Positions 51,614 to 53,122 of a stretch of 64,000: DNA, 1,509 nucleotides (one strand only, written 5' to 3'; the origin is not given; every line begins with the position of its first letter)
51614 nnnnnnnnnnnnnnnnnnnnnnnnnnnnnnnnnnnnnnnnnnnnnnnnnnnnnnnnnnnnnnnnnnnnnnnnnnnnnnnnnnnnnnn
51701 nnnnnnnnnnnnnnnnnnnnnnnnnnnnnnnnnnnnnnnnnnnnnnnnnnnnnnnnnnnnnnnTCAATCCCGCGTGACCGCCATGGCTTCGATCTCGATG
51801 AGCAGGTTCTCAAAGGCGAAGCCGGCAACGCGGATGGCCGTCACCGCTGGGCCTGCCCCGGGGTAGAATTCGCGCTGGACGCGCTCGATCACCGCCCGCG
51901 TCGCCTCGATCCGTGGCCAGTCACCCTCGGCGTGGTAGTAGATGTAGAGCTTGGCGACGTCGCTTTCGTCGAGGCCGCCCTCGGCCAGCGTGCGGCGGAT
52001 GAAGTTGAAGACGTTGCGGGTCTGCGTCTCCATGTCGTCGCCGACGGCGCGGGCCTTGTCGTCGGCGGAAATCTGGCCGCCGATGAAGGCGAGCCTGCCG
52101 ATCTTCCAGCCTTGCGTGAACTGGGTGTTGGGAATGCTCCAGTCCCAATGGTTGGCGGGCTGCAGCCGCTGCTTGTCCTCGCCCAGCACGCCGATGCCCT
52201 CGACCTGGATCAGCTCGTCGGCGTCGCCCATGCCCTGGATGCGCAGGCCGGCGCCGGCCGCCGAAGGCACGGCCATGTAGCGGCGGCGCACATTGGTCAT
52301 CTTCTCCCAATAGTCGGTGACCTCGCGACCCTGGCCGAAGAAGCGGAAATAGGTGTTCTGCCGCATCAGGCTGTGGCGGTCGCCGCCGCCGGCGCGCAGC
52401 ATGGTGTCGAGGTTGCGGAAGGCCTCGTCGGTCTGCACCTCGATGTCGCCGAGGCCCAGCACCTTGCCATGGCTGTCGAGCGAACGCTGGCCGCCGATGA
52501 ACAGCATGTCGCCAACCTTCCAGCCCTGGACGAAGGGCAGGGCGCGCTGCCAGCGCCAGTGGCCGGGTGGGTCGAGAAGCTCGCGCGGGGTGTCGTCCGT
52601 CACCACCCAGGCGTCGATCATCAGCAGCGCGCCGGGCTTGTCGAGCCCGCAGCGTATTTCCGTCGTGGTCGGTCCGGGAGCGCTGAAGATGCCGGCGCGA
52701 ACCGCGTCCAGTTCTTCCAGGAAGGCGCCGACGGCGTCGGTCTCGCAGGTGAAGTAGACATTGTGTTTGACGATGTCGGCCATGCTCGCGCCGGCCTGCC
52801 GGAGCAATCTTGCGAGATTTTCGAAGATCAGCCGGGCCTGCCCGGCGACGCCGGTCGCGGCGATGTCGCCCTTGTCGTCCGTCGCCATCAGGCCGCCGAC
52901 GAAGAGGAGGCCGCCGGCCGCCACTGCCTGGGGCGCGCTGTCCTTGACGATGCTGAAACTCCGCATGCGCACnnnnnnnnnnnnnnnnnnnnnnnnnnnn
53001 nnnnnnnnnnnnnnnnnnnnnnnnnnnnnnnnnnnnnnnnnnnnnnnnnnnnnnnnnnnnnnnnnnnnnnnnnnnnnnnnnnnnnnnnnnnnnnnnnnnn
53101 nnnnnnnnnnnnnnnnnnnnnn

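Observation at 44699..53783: Ectoine-catabolism-like pathway rewired for an unknown cyclic amidine or amino-acid derivative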

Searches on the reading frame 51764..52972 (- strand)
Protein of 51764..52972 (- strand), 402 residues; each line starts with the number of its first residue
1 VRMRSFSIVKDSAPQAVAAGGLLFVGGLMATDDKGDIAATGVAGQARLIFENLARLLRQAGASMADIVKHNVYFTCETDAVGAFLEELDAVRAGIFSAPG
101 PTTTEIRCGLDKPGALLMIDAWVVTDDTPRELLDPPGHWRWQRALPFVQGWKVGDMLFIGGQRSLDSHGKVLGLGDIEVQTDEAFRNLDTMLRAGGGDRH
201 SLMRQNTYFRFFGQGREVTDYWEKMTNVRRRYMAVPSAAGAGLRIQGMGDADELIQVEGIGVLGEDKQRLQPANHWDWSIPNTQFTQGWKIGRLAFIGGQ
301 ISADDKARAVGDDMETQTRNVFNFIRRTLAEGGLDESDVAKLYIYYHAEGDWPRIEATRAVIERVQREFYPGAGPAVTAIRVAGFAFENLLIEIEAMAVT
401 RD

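Call 5: search_protein_families(library=pfam, proteins=[window:51764-52972:-])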
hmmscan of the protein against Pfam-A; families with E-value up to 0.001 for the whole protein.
window:51764-52972:- (402 aa): 1 family
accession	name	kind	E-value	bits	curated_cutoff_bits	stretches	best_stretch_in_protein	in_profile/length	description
PF01042.26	Ribonuc_L-PSP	-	6.1e-38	130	27.3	3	282-399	8-120/121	Endoribonuclease L-PSP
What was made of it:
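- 51764..52972 (-): Three tandem Rid (YjgF/L-PSP) domains in one 402-aa chain; 13 nt upstream of the M24 start. Pfam Ribonuc_L-PSP x3 (call 5).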

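Call 6: search_protein_families(library=ncbifam, proteins=[window:51764-52972:-])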
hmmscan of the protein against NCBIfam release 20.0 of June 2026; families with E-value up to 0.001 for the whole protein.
window:51764-52972:- (402 aa): 3 families
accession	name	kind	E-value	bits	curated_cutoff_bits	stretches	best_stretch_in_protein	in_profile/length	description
TIGR00004.1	TIGR00004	subfamily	9.2e-30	103.4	106.25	3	15-75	18-80/125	Rid family detoxifying hydrolase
TIGR03610.1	RutC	equivalog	6.5e-21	74.7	169.1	2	16-120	21-121/127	pyrimidine utilization protein C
NF008490.0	PRK11401.1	equivalog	1e-12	48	222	1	15-79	19-83/129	enamine/imine deaminase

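Call 20: search_solved_structures(query=window:51764-52972:-, max_evalue=0.001)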
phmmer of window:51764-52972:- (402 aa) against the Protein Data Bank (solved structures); distinct sequences matched with E-value up to 0.001: 26.
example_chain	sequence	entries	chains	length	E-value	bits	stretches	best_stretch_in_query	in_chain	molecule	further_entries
2dyy_A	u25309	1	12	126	4.7e-08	35.6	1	284-398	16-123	UPF0076 protein PH0854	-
3k0t_A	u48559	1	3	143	6.4e-07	31.8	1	14-124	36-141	Endoribonuclease L-PSP, putative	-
3v4d_A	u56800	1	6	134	1.1e-06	31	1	17-119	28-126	Aminoacrylate peracid reductase RutC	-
1xrg_A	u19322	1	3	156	7.7e-06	28.3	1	14-122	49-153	Putative translation initiation inhibitor, yjgF family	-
6l8p_A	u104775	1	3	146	1.2e-05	27.7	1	14-109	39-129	RidA family protein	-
5v4f_A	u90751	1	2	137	1.4e-05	27.5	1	292-398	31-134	Putative translational inhibitor protein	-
2b33_A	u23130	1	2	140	3.5e-05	26.1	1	146-234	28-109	protein synthesis inhibitor, putative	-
2csl_A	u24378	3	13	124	0.0001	24.6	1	146-209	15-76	protein translation initiation inhibitor | translation initiation inhibitor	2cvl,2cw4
3r0p_A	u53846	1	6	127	0.00012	24.3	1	147-260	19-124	L-PSP putative endoribonuclease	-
2cwj_A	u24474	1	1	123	0.00013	24.2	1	14-122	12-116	putative endonuclease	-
2ig8_A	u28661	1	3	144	0.00013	24.2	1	38-125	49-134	Hypothetical protein PA3499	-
8v8r_A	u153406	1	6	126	0.00014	24.2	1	146-206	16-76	Enamine/imine deaminase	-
1qu9_A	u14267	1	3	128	0.00016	24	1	285-401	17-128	YJGF PROTEIN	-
7kgc_A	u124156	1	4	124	0.00018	23.8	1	19-121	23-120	Putative translation initiation inhibitor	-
1x25_A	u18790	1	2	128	0.00018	23.8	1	284-346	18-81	Hypothetical UPF0076 protein ST0811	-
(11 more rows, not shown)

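Call 39: find_homologous_proteins(query=window:51764-52972:-)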
Query window:51764-52972:- (402 aa): 483 proteins with E <= 0.001 among 8000 candidates; the best 120 are listed.
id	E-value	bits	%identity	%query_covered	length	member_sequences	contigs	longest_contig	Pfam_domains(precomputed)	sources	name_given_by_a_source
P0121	1.3e-269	912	100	100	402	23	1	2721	PF01042.27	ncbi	-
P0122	3.8e-259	877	96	100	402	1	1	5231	PF01042.27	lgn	-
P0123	2.9e-225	766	84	100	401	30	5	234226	PF01042.27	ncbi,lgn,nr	ncbi:RidA family protein [Mesorhizobium sp. B2-3-2]|nr:RidA family protein [Mesorhizobium sp. B2-3-2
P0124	9.3e-225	764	87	97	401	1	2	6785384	PF01042.27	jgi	jgi:enamine deaminase RidA (YjgF/YER057c/UK114 family)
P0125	1.7e-224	763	84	100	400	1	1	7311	PF01042.27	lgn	-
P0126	1.7e-224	763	84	100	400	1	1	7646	PF01042.27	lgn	-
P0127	7.8e-224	761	83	100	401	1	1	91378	PF01042.27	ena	-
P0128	1.9e-223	760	84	100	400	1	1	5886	PF01042.27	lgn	-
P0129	1.0e-222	757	83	100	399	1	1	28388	PF01042.27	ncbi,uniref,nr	ncbi:RidA family protein [Mesorhizobium qingshengii]|uniref:RidA family protein n=1 Tax=Mesorhizobiu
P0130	3.7e-222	756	83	100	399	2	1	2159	PF01042.27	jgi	jgi:enamine deaminase RidA (YjgF/YER057c/UK114 family)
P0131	1.9e-221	753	82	100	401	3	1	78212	PF01042.27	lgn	-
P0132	6.4e-221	751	82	100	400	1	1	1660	PF01042.27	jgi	jgi:enamine deaminase RidA (YjgF/YER057c/UK114 family)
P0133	2.1e-220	750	82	100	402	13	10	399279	PF01042.27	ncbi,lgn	-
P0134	4.2e-220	749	84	97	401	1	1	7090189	PF01042.27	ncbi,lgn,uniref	ncbi:RidA family protein [Mesorhizobium sp. ASY16-5R]|uniref:RidA family protein n=1 Tax=Mesorhizobi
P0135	1.9e-218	743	83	98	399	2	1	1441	PF01042.27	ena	-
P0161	7.6e-192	656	73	97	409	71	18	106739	PF01042.27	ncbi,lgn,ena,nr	ncbi:MAG: Rid family hydrolase [Planctomycetales bacterium]|nr:Rid family hydrolase [Planctomycetale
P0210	1.1e-186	639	70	97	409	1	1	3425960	PF01042.27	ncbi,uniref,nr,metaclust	ncbi:RidA family protein [Schlesneria paludicola]|uniref:RidA family protein n=1 Tax=Schlesneria pal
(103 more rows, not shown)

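Call 40: find_encoding_contigs(protein=P0210, flank=10000, max_places=3)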
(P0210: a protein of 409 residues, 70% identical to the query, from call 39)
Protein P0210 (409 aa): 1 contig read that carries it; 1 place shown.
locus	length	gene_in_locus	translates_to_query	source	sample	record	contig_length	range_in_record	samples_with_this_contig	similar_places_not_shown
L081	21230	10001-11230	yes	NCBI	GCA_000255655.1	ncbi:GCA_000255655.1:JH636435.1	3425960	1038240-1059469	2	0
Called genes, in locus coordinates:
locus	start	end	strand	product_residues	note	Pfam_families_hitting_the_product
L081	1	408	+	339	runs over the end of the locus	PF02669:KdpC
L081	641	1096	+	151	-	-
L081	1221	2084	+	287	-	PF00484:Pro_CA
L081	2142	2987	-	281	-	-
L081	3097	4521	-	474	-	-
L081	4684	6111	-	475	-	-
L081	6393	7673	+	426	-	PF01618:MotA_ExbB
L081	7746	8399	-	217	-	PF00072:Response_reg, PF00196:GerE, PF08281:Sigma70_r4_2, PF13384:HTH_23 (faint)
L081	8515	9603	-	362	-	PF13493:DUF4118, PF07730:HisKA_3, PF13581:HATPase_c_2 (faint), PF02518:HATPase_c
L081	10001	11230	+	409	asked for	PF01042:Ribonuc_L-PSP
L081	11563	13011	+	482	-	-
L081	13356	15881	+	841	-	PF12799:LRR_4 (faint)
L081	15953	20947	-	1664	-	PF00069:Pkinase, PF07714:PK_Tyr_Ser-Thr, PF23414:Beta-prop_EML_2, PF24807:WD40_CDC20-Fz, PF24814:WD40_Prp19, PF25172:Beta-prop_WDR3_2nd, PF25173:Beta-prop_WDR3_1st, PF25174:Beta-prop_THOC3, +163 more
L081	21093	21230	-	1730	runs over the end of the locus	PF12951:PATR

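Call 41: find_encoding_contigs(protein=P0161, flank=10000, max_places=4)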
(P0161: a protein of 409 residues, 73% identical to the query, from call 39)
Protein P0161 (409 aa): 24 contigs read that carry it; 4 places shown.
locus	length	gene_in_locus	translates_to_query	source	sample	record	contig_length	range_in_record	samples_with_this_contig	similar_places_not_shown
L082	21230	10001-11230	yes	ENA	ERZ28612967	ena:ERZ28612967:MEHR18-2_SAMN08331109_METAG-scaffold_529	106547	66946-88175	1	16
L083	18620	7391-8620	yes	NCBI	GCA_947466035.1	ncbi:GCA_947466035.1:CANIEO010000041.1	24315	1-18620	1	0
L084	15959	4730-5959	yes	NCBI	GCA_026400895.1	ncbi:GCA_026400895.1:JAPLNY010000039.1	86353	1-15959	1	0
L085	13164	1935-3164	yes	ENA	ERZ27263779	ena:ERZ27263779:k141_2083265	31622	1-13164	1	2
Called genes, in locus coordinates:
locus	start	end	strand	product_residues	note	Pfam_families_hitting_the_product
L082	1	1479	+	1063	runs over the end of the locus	PF13432:TPR_16 (faint), PF14559:TPR_19 (faint)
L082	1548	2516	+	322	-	PF00657:Lipase_GDSL, PF13472:Lipase_GDSL_2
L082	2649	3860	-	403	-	PF00089:Trypsin, PF13365:Trypsin_2, PF13180:PDZ_2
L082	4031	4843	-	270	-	-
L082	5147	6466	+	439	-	PF00270:DEAD, PF00271:Helicase_C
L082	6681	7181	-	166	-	-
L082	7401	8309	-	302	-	PF01610:DDE_Tnp_ISL3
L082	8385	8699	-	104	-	-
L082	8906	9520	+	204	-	-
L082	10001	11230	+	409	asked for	PF01042:Ribonuc_L-PSP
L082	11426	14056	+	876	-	PF03639:Glyco_hydro_81, PF17652:Glyco_hydro81C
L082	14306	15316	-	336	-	PF01522:Polysacc_deac_1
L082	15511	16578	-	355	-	-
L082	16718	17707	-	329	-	PF02540:NAD_synthase, PF00733:Asn_synthase (weak), PF02540:NAD_synthase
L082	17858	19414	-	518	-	PF00501:AMP-binding, PF13193:AMP-binding_C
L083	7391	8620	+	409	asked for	PF01042:Ribonuc_L-PSP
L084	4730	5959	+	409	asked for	PF01042:Ribonuc_L-PSP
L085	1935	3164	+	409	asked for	PF01042:Ribonuc_L-PSP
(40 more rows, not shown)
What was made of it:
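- Tried and rejected: The gene stands alone there, so the context is uninformative (calls 40, 41).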

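Call 63: predict_structure(alignment_id=A3)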
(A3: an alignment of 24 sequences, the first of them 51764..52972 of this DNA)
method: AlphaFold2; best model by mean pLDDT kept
length: 402 residues; sequences in the alignment: 24
mean_pLDDT: 89.3   pTM: 0.90
mean pLDDT of the five models: 89.3, 88.5, 87.1, 84.1, 74.4
residues with pLDDT >= 90: 250; 70-90: 131; 50-70: 18; < 50: 3
segments of 3 or more residues with pLDDT < 50: 280-282
pLDDT, mean of each block of 10 residues (from residue 1): 87 90 96 91 98 97 97 93 95 95 94 95 93 92 89 95 90 89 94 93 89 75 80 73 79 87 89 67 70 89 80 95 95 94 94 94 96 90 84 94 75
secondary structure, 60 per line:
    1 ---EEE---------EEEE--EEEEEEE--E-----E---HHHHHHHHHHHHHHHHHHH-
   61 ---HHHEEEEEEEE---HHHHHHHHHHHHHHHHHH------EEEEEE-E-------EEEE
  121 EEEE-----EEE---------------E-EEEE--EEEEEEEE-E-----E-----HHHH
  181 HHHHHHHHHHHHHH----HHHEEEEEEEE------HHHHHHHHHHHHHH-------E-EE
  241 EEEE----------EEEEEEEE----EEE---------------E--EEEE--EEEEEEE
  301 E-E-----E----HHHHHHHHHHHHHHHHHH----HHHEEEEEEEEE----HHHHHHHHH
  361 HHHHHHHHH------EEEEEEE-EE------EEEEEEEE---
elements in order: E4-6 E16-19 E22-28 H41-59 E67-74 H78-95 E102-107 E117-124 E130-132 E150-153 E156-163 H177-194 E202-209 H216-229 E239-244 E255-262 E267-269 E288-291 E294-301 H314-331 E339-347 H352-369 E376-382 E392-399
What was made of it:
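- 51764..52972 (-): AF2 model pLDDT 89, pTM 0.90 (call 63).
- On 3x-Rid fused pseudo-trimer: AF2 pTM is 0.90 (call 63).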

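Call 66: fold_search(model_id=the predicted structure, library=pdb)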
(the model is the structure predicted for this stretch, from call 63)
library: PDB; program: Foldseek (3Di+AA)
matches with E <= 10: 1104; with E <= 0.001: 215
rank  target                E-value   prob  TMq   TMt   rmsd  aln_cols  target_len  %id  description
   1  5a3k_C                2.4e-13  1.00  0.55  0.66   5.0       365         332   14  Chorismatase mechanisms reveal fundamentally different types of reaction in a single conserved protein fold (released 2015-08-19)
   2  5ag3_A                8.8e-13  1.00  0.56  0.67   5.0       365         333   15  Chorismatase mechanisms reveal fundamentally different types of reaction in a single conserved protein fold (released 2015-08-19)
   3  5ag3_C                1.7e-12  1.00  0.55  0.65   5.2       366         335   14  Chorismatase mechanisms reveal fundamentally different types of reaction in a single conserved protein fold (released 2015-08-19)
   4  4bps                  1.8e-12  1.00  0.55  0.66   4.8       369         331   14  Crystal structure of Chorismatase at 1.08 Angstrom resolution. (released 2013-09-18)
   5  5a3k_B                3.2e-12  1.00  0.56  0.66   5.0       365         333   14  Chorismatase mechanisms reveal fundamentally different types of reaction in a single conserved protein fold (released 2015-08-19)
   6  5ag3_B                8.5e-12  1.00  0.57  0.68   4.8       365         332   15  Chorismatase mechanisms reveal fundamentally different types of reaction in a single conserved protein fold (released 2015-08-19)
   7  5a3k_A                1.0e-11  1.00  0.56  0.65   4.9       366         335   15  Chorismatase mechanisms reveal fundamentally different types of reaction in a single conserved protein fold (released 2015-08-19)
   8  3v4d_D                2.8e-10  1.00  0.30  0.89   2.6       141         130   26  Crystal structure of RutC protein a member of the YjgF family from E.coli (released 2012-01-04)
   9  6tcd_E                7.5e-10  1.00  0.30  0.85   2.8       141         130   18  Crystal structure of Salmo salar RidA-2 (released 2020-07-29)
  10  2dyy_A                1.0e-09  1.00  0.28  0.86   2.8       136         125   29  Crystal structure of putative translation initiation inhibitor PH0854 from Pyrococcus horikoshii (released 2007-03-19)
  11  3v4d_A                1.2e-09  1.00  0.28  0.91   1.6       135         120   26  Crystal structure of RutC protein a member of the YjgF family from E.coli (released 2012-01-04)
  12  3v4d_F                1.3e-09  1.00  0.29  0.84   2.1       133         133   26  Crystal structure of RutC protein a member of the YjgF family from E.coli (released 2012-01-04)
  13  3v4d_B                1.6e-09  1.00  0.28  0.87   2.3       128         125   23  Crystal structure of RutC protein a member of the YjgF family from E.coli (released 2012-01-04)
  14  3r0p_C                2.0e-09  1.00  0.29  0.87   2.6       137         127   23  Crystal structure of L-PSP putative endoribonuclease from uncultured organism (released 2011-03-23)
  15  3v4d_E                2.3e-09  1.00  0.29  0.91   1.9       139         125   24  Crystal structure of RutC protein a member of the YjgF family from E.coli (released 2012-01-04)
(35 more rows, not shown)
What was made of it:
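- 51764..52972 (-): The best full-length PDB matches are chorismatases, TM 0.55-0.68 (call 66).
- On 3x-Rid fused pseudo-trimer: Full-length matches are to the pseudo-trimeric chorismatases (call 66).
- Closest known: RidA/Rid family and '3x-RidA' fusions. Same: The Rid fold is confirmed by the model (calls 63, 66).
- Closest known: Chorismatases FkbO/Hyg5. Same: Both are single-chain pseudo-trimers of three YjgF-like domains (call 66).
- Closest known: Rut pyrimidine pathway. Same: RutC is the best single-domain match of Rid3 (NCBIfam 75 bits, call 6; Foldseek TMt about 0.9, call 66).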
